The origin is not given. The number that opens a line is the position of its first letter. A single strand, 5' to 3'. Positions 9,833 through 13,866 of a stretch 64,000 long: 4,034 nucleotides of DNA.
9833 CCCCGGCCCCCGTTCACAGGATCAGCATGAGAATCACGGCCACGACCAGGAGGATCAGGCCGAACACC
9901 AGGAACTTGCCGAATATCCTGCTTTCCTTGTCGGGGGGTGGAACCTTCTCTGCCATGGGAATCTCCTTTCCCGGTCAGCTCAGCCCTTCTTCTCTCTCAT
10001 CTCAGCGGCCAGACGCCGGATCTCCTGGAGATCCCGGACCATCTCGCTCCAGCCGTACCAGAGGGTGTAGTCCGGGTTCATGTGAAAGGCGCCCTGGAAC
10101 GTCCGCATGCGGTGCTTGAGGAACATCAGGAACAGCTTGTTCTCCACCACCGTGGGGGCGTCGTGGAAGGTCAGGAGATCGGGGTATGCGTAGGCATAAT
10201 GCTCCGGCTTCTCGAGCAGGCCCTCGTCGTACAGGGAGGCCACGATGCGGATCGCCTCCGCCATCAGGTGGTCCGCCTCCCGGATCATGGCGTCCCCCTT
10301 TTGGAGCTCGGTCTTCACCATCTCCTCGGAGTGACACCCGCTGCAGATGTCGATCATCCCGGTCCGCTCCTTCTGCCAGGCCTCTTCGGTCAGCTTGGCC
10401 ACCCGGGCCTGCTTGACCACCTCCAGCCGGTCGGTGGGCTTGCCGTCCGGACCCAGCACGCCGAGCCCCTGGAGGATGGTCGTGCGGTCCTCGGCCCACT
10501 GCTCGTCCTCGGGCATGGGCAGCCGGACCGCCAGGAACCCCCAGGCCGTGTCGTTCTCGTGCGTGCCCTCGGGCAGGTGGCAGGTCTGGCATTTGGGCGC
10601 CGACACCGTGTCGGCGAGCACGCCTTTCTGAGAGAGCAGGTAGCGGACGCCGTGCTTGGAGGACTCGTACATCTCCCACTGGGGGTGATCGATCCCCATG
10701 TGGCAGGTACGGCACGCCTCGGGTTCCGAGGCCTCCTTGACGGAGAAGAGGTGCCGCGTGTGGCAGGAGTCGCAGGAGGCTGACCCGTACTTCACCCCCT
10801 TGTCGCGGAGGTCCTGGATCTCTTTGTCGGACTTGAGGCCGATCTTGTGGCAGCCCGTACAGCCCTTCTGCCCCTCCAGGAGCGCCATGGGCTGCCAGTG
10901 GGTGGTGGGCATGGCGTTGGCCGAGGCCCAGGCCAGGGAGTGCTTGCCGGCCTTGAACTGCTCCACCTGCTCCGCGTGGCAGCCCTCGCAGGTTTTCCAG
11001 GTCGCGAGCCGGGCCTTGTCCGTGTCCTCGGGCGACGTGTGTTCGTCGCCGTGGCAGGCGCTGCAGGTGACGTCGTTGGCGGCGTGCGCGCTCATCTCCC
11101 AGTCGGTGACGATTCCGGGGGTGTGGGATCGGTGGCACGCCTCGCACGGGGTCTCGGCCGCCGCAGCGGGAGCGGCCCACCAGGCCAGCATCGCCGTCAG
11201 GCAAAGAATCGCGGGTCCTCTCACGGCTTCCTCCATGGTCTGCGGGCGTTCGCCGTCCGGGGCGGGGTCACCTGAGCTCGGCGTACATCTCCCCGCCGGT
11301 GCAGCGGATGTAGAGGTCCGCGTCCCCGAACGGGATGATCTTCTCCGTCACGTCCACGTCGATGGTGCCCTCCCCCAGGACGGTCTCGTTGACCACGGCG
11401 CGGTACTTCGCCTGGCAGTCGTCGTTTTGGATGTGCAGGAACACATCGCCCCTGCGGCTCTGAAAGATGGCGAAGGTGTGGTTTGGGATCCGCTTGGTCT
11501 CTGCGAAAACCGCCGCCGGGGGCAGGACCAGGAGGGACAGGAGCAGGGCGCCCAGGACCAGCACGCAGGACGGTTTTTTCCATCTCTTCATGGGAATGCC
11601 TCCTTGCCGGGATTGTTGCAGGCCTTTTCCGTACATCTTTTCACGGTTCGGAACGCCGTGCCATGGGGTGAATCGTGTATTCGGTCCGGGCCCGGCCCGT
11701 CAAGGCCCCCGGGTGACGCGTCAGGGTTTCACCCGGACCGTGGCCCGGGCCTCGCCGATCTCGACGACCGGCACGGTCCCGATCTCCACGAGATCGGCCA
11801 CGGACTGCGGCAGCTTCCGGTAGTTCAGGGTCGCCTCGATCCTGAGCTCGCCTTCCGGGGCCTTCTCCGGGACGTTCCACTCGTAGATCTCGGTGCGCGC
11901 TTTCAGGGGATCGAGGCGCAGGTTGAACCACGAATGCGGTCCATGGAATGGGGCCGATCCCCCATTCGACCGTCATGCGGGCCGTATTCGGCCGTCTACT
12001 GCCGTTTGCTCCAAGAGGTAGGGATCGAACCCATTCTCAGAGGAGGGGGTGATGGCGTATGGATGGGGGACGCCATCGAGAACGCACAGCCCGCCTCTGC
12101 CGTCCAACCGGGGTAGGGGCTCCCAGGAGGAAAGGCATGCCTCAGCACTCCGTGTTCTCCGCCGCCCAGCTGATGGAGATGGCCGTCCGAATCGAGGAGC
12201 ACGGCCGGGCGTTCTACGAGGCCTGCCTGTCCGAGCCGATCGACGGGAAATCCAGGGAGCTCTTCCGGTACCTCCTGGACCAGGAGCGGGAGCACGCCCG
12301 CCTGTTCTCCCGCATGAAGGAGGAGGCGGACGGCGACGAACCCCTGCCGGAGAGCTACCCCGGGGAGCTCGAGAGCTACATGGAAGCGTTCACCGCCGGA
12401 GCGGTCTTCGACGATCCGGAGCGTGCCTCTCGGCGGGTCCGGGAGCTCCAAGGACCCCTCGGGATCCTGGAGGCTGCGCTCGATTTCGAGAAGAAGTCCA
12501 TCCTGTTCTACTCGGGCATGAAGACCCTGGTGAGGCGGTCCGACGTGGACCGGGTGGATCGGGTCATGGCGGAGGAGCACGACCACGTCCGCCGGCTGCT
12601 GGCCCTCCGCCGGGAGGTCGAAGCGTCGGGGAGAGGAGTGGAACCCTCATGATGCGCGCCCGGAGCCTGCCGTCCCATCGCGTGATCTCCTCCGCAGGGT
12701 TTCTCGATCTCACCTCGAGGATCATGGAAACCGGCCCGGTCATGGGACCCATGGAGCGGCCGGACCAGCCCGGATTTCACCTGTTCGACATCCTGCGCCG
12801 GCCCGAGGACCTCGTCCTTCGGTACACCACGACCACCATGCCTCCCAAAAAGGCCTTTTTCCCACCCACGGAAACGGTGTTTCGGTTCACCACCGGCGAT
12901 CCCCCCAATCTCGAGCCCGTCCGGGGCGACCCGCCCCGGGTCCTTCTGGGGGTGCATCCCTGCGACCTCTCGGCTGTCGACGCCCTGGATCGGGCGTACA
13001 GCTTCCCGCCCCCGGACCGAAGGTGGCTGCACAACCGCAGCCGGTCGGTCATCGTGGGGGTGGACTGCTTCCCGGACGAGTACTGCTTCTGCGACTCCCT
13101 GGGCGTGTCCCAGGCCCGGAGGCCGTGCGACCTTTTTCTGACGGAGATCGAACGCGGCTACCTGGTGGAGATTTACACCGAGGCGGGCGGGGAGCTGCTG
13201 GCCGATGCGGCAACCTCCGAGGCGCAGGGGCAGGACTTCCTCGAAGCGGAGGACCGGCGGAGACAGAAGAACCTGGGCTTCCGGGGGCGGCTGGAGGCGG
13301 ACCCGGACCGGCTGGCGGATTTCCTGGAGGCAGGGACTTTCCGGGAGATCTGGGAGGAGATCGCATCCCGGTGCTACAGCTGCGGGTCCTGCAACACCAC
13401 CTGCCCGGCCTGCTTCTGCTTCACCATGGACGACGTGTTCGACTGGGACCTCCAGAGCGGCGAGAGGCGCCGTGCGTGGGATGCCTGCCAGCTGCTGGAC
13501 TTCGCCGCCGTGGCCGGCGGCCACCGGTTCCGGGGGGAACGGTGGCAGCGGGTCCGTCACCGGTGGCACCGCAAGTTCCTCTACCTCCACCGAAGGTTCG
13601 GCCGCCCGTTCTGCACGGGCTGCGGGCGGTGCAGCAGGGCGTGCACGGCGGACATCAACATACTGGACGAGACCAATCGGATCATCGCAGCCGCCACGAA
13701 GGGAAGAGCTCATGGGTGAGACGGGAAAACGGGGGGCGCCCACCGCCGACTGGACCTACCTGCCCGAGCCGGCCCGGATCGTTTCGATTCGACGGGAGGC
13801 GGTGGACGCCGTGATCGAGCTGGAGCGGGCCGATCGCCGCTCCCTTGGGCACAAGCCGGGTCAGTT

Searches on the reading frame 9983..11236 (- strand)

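Call 60: search_protein_families(library=pfam, max_evalue=0.00001, proteins=[window:9983-11236:-])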
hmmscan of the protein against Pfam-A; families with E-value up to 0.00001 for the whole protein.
window:9983-11236:- (418 aa): 5 families
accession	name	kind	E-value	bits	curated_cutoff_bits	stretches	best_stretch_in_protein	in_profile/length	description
PF13447.11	Multi-haem_cyto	-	1.7e-24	87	21.9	1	54-222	1-175/269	Seven times multi-haem cytochrome CxxCH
PF13435.11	Cytochrome_C554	-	1.6e-10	42.2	20.8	1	82-160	1-84/84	Cytochrome c554 and c-prime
PF14537.11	Cytochrom_c3_2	-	5.9e-09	36.7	25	0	50-132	1-66/79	Cytochrome c3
PF14522.11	Cytochrome_C7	-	8.8e-09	35.5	24.8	0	122-179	12-66/67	Cytochrome c7 and related cytochrome c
PF09699.15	Paired_CXXCH_1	-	4.5e-07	29.9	20.6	0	54-90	4-39/41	Doubled CXXCH motif (Paired_CXXCH_1)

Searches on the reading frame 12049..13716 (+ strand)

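Call 60: search_protein_families(library=pfam, max_evalue=0.00001, proteins=[window:12049-13716:+])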
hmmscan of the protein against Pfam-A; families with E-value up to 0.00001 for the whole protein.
window:12049-13716:+ (556 aa): 2 families
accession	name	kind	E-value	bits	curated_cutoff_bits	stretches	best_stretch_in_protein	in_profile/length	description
PF17179.9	Fer4_22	-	1.7e-28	99.8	27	1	441-536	1-95/95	4Fe-4S dicluster domain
PF12838.12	Fer4_7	-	2.4e-06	28.4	27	0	433-454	29-50/52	4Fe-4S dicluster domain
